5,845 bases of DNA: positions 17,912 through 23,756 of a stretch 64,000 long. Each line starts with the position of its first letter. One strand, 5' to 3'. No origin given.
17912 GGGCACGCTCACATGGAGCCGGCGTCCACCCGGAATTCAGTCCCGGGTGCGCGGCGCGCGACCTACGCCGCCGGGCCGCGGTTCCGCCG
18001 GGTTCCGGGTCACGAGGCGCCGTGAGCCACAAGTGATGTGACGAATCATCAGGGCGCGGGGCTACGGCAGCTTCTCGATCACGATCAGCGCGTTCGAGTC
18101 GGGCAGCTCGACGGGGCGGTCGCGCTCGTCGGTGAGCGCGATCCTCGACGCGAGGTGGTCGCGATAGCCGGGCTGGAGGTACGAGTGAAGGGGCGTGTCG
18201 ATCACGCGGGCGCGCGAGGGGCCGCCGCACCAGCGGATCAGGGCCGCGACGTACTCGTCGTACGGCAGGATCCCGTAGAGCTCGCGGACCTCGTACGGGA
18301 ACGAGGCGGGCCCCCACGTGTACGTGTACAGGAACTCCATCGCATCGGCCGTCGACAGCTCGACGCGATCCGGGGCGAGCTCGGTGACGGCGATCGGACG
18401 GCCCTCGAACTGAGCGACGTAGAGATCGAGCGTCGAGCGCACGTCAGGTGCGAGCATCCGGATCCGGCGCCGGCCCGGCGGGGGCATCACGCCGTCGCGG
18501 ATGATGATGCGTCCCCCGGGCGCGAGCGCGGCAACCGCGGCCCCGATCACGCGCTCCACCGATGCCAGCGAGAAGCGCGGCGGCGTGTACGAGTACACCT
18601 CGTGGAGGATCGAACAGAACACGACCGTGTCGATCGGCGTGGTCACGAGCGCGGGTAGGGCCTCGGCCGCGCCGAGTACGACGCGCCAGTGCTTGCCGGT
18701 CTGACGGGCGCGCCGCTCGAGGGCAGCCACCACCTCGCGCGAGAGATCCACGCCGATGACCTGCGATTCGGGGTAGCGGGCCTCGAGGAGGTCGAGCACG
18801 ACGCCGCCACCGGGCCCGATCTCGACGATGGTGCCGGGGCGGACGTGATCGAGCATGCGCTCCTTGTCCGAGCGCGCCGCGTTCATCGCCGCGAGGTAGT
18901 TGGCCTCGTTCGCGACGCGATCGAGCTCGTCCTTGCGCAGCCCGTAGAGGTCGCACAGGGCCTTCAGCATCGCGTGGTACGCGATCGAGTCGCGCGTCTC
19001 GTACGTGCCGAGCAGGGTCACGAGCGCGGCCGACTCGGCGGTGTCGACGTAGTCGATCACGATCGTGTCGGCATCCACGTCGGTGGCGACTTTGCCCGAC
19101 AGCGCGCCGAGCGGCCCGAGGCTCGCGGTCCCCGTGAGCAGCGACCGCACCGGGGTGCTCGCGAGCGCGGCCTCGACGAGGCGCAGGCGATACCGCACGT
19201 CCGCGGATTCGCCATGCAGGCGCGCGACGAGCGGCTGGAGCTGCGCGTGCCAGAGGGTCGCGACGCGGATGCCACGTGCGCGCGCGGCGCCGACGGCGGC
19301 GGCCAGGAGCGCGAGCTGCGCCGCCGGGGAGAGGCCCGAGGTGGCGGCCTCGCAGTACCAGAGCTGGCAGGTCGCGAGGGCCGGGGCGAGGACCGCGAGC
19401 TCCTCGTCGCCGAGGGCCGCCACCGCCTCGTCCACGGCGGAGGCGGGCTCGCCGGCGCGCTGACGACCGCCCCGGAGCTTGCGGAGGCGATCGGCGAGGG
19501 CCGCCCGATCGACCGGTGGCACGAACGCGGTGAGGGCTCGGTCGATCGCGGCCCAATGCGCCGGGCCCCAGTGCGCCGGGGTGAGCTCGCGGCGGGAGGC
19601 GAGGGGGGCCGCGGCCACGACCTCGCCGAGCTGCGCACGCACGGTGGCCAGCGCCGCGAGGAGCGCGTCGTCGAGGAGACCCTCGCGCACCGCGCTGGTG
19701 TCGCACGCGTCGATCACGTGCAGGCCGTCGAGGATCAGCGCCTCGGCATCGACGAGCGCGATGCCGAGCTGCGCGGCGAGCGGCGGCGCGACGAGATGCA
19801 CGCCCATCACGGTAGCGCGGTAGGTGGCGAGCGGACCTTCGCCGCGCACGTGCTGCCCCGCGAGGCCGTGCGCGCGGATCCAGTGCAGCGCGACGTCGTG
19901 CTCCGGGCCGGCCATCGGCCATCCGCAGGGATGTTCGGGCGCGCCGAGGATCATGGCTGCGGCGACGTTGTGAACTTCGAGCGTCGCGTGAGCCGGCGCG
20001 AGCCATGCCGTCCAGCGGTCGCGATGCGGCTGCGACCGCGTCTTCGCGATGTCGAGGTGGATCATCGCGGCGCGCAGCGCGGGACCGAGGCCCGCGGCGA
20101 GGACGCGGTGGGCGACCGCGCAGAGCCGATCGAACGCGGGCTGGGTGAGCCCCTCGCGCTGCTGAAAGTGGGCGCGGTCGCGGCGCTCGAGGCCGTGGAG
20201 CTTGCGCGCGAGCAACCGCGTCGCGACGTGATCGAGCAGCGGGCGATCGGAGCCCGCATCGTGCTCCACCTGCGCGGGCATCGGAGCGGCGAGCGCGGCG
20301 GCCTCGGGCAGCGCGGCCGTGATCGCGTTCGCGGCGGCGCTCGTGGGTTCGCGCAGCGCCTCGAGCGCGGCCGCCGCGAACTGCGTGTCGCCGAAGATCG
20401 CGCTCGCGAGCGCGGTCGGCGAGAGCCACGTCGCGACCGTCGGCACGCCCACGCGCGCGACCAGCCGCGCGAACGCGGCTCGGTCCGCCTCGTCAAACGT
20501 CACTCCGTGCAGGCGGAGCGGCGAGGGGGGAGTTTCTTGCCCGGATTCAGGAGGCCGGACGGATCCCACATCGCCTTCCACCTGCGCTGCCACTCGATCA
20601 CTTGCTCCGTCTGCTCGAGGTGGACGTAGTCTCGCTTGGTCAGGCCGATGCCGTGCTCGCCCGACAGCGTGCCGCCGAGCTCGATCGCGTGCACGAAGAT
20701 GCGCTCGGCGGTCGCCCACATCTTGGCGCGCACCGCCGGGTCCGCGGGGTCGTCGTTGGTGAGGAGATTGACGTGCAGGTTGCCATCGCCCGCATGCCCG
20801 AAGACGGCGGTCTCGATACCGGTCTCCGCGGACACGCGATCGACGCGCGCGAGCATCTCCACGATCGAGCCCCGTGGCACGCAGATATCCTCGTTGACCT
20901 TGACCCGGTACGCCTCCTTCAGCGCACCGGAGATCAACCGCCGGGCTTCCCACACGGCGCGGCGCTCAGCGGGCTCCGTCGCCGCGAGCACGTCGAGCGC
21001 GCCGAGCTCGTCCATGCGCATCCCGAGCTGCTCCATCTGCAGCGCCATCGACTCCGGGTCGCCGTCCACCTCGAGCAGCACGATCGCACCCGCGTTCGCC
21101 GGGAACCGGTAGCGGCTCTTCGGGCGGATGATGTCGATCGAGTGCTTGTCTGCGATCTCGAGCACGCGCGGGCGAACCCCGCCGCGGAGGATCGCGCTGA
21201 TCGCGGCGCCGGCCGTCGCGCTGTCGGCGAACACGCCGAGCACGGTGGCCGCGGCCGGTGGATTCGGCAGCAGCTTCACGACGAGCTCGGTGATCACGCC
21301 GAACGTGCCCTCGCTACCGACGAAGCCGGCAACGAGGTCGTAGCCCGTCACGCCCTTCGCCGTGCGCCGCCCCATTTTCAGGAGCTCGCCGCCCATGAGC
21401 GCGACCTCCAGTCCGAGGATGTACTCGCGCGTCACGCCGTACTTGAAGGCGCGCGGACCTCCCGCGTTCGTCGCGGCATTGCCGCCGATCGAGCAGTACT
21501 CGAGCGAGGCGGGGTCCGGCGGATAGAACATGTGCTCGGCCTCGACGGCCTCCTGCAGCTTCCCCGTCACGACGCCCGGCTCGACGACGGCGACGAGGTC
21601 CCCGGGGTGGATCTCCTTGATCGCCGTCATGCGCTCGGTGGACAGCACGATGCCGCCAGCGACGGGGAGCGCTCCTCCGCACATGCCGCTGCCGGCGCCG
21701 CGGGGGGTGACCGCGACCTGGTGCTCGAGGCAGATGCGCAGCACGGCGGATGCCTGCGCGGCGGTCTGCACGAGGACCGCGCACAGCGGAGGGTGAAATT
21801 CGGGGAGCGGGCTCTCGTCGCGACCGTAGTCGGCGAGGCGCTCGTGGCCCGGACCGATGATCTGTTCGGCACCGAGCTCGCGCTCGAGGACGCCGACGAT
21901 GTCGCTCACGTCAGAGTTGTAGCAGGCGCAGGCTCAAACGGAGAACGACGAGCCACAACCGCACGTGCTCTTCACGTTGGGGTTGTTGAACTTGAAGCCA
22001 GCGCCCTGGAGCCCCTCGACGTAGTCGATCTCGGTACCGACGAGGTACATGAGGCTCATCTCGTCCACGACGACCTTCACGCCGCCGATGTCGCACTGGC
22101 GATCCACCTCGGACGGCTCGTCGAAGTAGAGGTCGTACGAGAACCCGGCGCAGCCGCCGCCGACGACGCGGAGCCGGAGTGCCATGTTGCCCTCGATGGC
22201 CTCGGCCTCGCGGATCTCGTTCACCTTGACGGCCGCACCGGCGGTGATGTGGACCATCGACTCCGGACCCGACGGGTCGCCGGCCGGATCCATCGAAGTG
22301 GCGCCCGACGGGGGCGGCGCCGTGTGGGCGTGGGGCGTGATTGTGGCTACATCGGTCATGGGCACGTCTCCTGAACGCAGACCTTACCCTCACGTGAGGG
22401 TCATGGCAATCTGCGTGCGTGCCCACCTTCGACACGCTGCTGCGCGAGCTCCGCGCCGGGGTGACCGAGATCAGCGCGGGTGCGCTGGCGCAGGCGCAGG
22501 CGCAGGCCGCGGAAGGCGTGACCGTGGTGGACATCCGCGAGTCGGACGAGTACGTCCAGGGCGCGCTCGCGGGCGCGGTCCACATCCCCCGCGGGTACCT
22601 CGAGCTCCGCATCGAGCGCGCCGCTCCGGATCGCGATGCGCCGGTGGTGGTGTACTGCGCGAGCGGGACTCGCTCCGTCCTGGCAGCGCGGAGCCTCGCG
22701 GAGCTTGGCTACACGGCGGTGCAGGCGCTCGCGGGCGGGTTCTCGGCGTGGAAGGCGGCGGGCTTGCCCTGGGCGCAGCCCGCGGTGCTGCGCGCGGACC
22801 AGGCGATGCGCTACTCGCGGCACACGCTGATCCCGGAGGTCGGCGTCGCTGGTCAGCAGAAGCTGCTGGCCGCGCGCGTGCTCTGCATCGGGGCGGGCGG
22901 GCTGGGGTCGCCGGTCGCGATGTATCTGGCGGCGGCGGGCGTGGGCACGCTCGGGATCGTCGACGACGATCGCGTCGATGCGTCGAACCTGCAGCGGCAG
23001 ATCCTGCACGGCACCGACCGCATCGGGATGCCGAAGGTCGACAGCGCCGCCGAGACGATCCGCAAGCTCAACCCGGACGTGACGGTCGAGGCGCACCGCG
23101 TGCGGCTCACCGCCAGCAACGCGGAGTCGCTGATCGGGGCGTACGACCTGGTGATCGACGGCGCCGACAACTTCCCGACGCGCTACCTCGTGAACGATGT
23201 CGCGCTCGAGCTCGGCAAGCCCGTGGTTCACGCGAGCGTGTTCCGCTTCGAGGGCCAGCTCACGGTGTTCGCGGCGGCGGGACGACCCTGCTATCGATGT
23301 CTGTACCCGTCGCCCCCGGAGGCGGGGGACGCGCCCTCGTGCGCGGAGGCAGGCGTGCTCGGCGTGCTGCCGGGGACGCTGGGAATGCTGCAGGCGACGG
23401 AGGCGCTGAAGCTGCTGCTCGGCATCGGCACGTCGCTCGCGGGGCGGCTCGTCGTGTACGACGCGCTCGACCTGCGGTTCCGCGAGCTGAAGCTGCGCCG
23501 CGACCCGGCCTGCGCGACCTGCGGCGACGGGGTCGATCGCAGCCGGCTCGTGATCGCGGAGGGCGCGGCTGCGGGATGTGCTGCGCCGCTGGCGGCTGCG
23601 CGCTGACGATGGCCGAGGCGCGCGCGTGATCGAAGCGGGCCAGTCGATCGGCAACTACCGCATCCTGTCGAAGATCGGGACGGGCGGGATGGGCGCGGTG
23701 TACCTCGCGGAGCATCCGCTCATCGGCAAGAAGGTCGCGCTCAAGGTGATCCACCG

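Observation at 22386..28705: Shared inverted-repeat motif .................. occurs three times, always in front of Fe-S assembly genes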

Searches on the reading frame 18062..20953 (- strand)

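Call 35: search_protein_families(library=pfam, proteins=[window:18062-20953:-])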
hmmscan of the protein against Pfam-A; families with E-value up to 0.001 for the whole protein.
window:18062-20953:- (963 aa): 5 families
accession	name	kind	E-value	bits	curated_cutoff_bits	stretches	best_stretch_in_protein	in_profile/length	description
PF08242.18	Methyltransf_12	-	6.3e-10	40.1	30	1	710-816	1-98/98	Methyltransferase domain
PF13649.12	Methyltransf_25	-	2e-09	38.5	27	1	709-803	1-86/97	Methyltransferase domain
PF08241.18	Methyltransf_11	-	7.8e-09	36.5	21.2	1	710-818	1-95/95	Methyltransferase domain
PF13489.12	Methyltransf_23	-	1.4e-06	28.5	27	1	694-820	10-118/164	Methyltransferase domain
PF13847.12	Methyltransf_31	-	0.00013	22.1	27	1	708-822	6-113/145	Methyltransferase domain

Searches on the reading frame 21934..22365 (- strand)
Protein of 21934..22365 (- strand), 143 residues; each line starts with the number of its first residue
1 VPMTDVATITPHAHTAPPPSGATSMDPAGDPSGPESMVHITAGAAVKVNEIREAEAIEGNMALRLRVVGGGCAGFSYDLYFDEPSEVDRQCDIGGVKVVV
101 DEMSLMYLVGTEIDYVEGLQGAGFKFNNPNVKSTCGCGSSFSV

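Call 6: search_protein_families(library=pfam, proteins=[window:21934-22365:-])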
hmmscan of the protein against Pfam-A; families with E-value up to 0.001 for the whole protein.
window:21934-22365:- (143 aa): 1 family
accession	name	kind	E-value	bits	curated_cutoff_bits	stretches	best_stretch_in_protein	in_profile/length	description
PF01521.26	Fe-S_biosyn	-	4.5e-17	62.7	26.3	1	38-138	3-109/110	Iron-sulphur cluster biosynthesis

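Call 28: search_protein_families(library=ncbifam, proteins=[window:21934-22359:-], max_evalue=0.01)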
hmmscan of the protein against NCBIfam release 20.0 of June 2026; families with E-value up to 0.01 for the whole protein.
window:21934-22359:- (141 aa): 10 families
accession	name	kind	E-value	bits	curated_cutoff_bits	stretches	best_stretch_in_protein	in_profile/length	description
NF010147.0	PRK13623.1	equivalog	6.4e-34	116.6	117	1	34-141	8-115/115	iron-sulfur cluster insertion protein ErpA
TIGR00049.1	TIGR00049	subfamily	2.2e-31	108.2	58.8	1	36-141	1-106/106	iron-sulfur cluster assembly accessory protein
TIGR02011.1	IscA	equivalog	2.5e-24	85.5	150.6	1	38-141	3-105/105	iron-sulfur cluster assembly protein IscA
NF007049.0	PRK09502.1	equivalog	7e-23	80.8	181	1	38-141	5-107/107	iron-sulfur cluster assembly protein IscA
TIGR01997.1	sufA_proteo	equivalog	9e-23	80.5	136.2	1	35-141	2-107/107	Fe-S cluster assembly scaffold SufA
NF007050.0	PRK09504.1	equivalog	1.7e-17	63.6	161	1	36-141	18-122/122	Fe-S cluster assembly scaffold SufA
NF038090.1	IscA_HesB_Se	subfamily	4.1e-12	46.3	85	1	35-137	1-101/101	IscA/HesB family protein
TIGR03341.1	YhgI_GntY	equivalog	0.00017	21.5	269.35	1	72-130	39-96/190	Fe-S biogenesis protein NfuA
NF008392.0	PRK11190.1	equivalog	0.00042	20.3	268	1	80-130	47-97/192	Fe-S biogenesis protein NfuA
TIGR01911.1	HesB_rel_seleno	subfamily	0.0045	17.6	66.35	1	54-124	22-91/92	HesB-like protein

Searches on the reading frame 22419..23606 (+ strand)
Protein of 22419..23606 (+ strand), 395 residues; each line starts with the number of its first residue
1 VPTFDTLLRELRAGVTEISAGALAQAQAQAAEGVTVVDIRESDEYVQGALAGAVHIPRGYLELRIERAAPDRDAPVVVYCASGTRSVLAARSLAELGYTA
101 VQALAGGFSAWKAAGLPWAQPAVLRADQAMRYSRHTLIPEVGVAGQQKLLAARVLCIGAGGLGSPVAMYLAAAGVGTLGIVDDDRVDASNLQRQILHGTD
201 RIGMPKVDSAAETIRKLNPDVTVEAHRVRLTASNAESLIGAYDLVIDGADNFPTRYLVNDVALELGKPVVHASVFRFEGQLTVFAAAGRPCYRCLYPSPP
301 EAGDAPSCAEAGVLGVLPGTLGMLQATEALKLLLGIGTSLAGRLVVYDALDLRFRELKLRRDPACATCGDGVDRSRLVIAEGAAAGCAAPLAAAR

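Call 6: search_protein_families(library=pfam, proteins=[window:22419-23606:+])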
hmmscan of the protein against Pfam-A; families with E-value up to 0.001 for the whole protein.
window:22419-23606:+ (395 aa): 3 families
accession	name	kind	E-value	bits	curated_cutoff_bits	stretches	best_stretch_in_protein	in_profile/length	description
PF00899.27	ThiF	-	3.9e-83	278.7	28.1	1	132-366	1-237/238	ThiF family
PF00581.25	Rhodanese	-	7e-19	68.6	22.2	1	28-114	8-102/102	Rhodanese-like domain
PF03435.24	Sacchrp_dh_NADP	-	0.00027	21.7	25.1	1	154-274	1-100/129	Saccharopine dehydrogenase NADP binding domain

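Call 28: search_protein_families(library=ncbifam, proteins=[window:22419-23606:+], max_evalue=0.01)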
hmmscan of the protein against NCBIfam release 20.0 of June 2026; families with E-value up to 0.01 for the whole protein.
window:22419-23606:+ (395 aa): 40 families (the best 25 are shown)
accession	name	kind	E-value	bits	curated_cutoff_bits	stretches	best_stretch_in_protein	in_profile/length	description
NF006444.0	PRK08762.1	equivalog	2e-167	556.7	449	1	5-373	4-372/387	molybdopterin-synthase adenylyltransferase MoeB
NF005646.0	PRK07411.1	equivalog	8.1e-113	377.5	633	2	124-376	11-263/390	molybdopterin-synthase adenylyltransferase MoeB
NF005902.0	PRK07878.1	equivalog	3.6e-112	375.1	647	2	121-378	11-273/392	adenylyltransferase/sulfurtransferase MoeZ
NF047750.1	SAMPActivE1UbaA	equivalog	2.9e-105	351.5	450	1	124-372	5-252/270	SAMP-activating enzyme E1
NF004281.0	PRK05690.1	subfamily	4.4e-92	307.8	266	1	124-369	5-249/250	molybdopterin-synthase adenylyltransferase MoeB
NF004111.0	PRK05600.1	equivalog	1.6e-81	274.3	437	1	124-365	14-258/371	ThiF family adenylyltransferase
TIGR02356.1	adenyl_thiF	equivalog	1.1e-78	263.3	275.25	1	131-333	1-203/203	thiazole biosynthesis adenylyltransferase ThiF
TIGR02355.1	moeB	equivalog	3.1e-67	226.5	376.55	1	130-368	3-240/240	molybdopterin-synthase adenylyltransferase MoeB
NF006204.0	PRK08328.1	equivalog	3.4e-44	151.2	339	1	129-350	7-222/231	hypothetical protein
NF009123.0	PRK12475.1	subfamily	4.8e-43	147.7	510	1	130-370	3-245/338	MoeB/ThiF family adenylyltransferase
NF006395.0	PRK08644.1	equivalog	2e-30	106.1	159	1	136-273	15-153/215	sulfur carrier protein ThiS adenylyltransferase ThiF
TIGR02354.1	thiF_fam2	equivalog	1.7e-21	77.1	152.2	1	146-263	16-132/200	thiamine biosynthesis protein ThiF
NF006077.0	PRK08223.1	equivalog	1.3e-20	73.5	266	1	141-288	18-167/296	hypothetical protein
NF058523.1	6A-MBL_cap2_3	equivalog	1.5e-16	60.1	320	1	144-248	291-398/665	anti-phage 6A-MBL system cap2_3 protein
NF011425.0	PRK14852.1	equivalog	2e-15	55.8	1337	1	140-288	321-471/989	hypothetical protein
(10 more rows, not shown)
